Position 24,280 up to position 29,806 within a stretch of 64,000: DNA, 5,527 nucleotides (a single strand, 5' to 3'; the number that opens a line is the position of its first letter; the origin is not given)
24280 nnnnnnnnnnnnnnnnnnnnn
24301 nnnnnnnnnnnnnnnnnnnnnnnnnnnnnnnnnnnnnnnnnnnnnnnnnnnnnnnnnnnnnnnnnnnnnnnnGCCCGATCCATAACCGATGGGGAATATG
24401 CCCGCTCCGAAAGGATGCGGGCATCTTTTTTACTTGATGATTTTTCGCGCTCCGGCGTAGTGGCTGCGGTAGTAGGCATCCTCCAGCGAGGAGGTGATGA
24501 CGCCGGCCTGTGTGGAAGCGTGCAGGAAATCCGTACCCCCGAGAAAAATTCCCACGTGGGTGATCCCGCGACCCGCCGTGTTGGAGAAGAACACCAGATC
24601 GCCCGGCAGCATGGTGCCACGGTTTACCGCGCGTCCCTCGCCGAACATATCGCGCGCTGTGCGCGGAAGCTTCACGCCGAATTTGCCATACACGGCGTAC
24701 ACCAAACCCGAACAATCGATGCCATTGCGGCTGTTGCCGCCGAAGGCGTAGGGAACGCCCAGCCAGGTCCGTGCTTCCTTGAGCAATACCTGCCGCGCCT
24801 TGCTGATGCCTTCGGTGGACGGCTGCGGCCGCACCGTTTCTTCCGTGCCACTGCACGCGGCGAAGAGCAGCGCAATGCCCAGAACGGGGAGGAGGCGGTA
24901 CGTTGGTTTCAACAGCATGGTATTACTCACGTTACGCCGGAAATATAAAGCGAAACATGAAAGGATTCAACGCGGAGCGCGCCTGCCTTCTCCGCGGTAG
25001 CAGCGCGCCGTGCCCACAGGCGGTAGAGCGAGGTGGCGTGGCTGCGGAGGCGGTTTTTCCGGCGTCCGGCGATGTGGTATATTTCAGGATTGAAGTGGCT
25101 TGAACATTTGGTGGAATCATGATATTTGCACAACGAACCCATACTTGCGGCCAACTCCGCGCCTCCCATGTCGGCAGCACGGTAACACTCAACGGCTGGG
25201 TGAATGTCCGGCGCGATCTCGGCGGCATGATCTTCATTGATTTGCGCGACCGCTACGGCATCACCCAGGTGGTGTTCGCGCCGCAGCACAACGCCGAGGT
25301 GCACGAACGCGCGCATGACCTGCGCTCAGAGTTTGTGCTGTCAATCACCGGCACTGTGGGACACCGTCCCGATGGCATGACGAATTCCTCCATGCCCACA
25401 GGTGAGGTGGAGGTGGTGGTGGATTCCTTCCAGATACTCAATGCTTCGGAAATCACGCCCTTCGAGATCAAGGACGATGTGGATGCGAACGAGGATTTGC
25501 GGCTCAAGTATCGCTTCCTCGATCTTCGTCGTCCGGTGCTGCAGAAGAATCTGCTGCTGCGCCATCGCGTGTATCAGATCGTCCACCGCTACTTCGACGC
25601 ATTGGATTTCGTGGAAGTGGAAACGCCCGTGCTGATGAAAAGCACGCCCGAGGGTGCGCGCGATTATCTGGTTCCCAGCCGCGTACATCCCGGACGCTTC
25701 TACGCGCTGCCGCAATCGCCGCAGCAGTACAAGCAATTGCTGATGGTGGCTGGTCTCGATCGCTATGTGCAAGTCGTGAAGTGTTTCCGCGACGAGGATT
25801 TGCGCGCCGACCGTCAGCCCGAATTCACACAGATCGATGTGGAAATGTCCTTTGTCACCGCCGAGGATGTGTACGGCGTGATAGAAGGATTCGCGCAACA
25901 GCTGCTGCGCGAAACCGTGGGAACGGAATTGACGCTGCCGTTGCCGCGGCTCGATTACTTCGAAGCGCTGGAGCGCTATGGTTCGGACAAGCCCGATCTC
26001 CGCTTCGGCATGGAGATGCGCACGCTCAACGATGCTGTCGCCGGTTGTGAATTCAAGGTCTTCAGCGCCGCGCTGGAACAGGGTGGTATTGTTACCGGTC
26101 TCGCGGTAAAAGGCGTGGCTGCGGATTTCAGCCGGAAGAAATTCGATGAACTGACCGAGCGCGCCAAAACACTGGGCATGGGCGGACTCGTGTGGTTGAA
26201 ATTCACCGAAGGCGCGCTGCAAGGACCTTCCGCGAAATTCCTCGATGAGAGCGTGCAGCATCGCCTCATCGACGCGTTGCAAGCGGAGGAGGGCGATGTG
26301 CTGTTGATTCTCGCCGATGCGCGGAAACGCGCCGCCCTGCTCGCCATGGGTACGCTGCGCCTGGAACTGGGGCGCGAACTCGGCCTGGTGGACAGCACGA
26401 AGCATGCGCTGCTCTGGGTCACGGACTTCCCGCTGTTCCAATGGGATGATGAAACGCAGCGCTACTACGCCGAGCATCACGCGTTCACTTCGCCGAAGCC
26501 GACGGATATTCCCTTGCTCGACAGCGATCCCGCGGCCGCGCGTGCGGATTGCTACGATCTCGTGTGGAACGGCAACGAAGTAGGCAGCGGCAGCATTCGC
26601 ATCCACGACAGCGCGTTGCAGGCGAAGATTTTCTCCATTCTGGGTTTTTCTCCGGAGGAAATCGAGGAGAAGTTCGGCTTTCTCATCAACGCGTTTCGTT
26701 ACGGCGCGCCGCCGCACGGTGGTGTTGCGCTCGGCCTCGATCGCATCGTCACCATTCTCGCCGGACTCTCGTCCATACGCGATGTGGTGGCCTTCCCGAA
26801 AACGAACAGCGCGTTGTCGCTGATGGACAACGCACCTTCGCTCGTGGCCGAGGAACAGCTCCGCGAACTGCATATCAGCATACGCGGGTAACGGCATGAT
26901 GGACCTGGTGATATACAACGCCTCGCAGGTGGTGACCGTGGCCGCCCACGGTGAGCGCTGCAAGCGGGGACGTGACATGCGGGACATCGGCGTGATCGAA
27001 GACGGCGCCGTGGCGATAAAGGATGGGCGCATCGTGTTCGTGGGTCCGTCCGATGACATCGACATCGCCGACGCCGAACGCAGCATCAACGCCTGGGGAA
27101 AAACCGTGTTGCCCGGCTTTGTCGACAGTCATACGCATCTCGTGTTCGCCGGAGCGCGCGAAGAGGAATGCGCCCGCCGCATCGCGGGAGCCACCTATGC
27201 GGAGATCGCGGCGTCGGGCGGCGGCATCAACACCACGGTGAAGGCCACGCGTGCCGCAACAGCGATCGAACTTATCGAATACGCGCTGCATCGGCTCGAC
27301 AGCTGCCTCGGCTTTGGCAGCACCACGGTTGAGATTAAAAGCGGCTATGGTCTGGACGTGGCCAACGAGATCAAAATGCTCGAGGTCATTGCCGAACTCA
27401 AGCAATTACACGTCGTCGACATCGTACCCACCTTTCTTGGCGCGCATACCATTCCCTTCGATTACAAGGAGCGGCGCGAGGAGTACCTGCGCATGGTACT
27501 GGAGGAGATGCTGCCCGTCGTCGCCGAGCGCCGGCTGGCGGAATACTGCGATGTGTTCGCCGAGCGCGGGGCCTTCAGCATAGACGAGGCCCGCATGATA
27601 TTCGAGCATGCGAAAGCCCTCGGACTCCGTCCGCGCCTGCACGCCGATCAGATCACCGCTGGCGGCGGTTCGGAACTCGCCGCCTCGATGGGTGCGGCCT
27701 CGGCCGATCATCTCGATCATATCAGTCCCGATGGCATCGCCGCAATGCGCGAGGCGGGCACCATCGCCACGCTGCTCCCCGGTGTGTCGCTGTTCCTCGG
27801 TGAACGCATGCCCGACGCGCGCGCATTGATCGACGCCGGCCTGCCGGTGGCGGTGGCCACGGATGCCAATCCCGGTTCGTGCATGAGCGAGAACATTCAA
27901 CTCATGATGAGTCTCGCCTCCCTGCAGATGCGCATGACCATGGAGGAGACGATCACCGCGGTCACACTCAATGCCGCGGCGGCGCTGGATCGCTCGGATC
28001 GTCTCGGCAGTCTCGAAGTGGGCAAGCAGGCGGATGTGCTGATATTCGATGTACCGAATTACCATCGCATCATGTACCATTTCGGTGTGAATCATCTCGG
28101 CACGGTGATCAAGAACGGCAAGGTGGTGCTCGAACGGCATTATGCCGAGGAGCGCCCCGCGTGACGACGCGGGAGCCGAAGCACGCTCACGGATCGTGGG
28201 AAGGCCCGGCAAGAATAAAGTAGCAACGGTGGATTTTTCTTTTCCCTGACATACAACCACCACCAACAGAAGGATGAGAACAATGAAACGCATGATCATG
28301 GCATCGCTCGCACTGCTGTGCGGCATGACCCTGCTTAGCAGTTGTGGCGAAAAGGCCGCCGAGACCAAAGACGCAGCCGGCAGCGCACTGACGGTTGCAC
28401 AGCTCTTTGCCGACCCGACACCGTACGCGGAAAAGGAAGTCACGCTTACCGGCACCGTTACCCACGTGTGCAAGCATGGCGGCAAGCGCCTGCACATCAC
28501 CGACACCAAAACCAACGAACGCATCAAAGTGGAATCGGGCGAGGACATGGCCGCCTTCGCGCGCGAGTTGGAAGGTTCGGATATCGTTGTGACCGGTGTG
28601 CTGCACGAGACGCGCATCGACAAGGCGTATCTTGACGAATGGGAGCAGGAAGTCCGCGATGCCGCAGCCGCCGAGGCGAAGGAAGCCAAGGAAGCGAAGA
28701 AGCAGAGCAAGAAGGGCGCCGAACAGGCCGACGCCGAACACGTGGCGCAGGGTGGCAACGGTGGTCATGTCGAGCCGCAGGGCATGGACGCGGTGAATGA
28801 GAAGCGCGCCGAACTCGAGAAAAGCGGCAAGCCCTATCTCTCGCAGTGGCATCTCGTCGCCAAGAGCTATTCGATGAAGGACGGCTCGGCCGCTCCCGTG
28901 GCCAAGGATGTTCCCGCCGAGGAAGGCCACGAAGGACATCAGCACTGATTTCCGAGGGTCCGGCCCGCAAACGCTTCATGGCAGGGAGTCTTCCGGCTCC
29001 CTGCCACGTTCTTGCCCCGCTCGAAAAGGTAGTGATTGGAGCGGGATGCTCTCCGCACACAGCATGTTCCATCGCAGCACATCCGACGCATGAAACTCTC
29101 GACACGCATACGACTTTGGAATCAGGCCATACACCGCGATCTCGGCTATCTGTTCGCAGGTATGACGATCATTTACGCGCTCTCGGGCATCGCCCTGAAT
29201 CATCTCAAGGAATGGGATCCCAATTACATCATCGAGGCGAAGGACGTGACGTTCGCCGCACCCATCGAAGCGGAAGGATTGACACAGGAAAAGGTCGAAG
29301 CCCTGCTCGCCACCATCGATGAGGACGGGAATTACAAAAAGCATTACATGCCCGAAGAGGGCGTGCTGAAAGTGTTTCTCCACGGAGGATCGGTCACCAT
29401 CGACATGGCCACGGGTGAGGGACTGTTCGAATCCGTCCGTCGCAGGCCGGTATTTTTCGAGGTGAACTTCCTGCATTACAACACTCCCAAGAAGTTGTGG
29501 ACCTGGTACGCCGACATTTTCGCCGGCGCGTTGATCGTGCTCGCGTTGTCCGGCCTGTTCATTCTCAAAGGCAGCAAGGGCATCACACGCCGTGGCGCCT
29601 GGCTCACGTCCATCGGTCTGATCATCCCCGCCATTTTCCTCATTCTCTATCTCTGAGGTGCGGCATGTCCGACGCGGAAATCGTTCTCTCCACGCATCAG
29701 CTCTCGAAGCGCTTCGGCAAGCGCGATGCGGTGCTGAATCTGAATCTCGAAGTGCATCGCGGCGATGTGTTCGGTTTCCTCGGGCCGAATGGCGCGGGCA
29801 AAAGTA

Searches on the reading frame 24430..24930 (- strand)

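Call 68: search_protein_families(library=pfam, proteins=[window:24430-24930:-])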
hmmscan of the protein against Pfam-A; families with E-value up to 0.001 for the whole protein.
window:24430-24930:- (166 aa): 1 family
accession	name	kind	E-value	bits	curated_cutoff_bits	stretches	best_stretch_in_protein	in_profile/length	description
PF00877.26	NLPC_P60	-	1.1e-29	102.9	23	1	58-162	1-104/105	NlpC/P60 family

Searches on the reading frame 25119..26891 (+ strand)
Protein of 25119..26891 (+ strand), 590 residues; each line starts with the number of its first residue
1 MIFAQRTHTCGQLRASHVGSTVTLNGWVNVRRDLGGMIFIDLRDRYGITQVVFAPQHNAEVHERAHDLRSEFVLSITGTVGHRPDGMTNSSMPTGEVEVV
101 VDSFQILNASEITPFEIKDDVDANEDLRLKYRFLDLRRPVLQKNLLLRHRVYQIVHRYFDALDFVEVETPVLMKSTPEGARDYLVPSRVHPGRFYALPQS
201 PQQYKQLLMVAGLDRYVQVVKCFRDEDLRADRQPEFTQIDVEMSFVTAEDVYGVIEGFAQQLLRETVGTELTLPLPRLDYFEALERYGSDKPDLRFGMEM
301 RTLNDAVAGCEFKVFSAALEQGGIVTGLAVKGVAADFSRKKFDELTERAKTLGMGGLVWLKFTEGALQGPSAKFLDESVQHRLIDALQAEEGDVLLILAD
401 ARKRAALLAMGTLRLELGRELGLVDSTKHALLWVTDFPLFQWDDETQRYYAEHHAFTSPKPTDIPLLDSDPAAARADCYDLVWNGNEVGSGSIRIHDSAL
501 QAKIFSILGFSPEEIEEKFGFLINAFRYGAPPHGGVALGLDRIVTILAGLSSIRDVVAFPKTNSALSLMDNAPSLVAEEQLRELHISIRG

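Call 68: search_protein_families(library=pfam, proteins=[window:25119-26891:+])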
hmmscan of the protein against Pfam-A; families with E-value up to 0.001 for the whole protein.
window:25119-26891:+ (590 aa): 3 families
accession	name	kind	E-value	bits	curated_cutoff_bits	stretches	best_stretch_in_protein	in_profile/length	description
PF00152.25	tRNA-synt_2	-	1.8e-114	382.4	25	1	124-562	1-307/308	tRNA synthetases class II (D, K and N)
PF02938.19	GAD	-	1.9e-24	86.2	23.4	1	315-405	1-91/95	GAD domain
PF01336.31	tRNA_anti-codon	-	1.8e-16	60.2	27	1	22-107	1-75/75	OB-fold nucleic acid binding domain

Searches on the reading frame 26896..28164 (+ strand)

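Call 68: search_protein_families(library=pfam, proteins=[window:26896-28164:+])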
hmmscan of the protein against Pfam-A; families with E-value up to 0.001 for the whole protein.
window:26896-28164:+ (422 aa): 2 families
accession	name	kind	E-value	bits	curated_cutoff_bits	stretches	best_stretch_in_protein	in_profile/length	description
PF07969.17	Amidohydro_3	-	2.8e-21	77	29.7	2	127-390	158-449/472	Amidohydrolase family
PF01979.26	Amidohydro_1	-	1.1e-20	74.7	25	1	70-411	1-345/345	Amidohydrolase family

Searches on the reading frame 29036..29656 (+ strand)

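Call 68: search_protein_families(library=pfam, proteins=[window:29036-29656:+])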
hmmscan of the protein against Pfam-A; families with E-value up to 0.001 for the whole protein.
window:29036-29656:+ (206 aa): 2 families
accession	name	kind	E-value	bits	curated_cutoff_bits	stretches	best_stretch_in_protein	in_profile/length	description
PF16357.10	PepSY_TM_like_2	-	2.9e-14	54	27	1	44-205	21-195/197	Putative PepSY_TM-like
PF03929.21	PepSY_TM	-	7.2e-07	29.7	28.8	1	119-180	97-159/295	PepSY-associated TM region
